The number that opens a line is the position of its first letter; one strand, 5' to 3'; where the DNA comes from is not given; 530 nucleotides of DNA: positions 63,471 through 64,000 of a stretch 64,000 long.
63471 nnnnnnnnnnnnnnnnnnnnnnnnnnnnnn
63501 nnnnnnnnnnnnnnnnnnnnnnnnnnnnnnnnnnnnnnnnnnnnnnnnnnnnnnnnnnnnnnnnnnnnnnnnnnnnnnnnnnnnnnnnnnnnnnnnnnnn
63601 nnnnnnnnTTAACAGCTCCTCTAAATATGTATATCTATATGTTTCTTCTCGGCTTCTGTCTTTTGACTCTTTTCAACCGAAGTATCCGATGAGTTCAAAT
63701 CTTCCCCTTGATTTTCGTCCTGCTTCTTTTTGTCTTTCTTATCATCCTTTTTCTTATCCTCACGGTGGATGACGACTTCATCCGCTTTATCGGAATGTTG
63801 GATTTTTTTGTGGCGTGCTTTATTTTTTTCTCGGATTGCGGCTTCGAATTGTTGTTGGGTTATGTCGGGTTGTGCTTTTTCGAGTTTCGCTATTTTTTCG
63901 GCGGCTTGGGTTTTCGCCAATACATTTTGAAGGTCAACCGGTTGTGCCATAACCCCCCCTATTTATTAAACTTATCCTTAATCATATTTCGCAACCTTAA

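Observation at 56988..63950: Seven-kb sensory operon (PilZ, GAF, GAF-kinase, three small helical proteins, two receivers) feeding directly into the flagellar promoter region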

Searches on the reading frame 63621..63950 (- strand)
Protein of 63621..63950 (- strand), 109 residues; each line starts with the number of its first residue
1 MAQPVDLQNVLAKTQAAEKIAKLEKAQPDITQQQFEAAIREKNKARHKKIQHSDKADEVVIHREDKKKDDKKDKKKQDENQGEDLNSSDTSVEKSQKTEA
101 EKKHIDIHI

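Call 3: search_protein_families(library=pfam, proteins=[window:63621-63950:-], max_evalue=0.1)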
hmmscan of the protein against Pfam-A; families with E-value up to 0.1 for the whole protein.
window:63621-63950:- (109 aa): 0 families

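Call 4: search_protein_families(library=ncbifam, proteins=[window:63621-63950:-], max_evalue=0.1)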
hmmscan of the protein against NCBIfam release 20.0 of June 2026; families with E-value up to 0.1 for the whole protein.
window:63621-63950:- (109 aa): 1 family
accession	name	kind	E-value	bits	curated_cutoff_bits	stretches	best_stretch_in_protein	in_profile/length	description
NF041415.1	halo_CC_star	equivalog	0.073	13.4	55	1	15-48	5-39/55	halo-CC-star protein HcsS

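Call 83: search_solved_structures(query=A8, max_evalue=1)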
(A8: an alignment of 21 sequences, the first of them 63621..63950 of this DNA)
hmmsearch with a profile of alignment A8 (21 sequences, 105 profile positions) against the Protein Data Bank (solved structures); distinct sequences matched with E-value up to 1: 0.
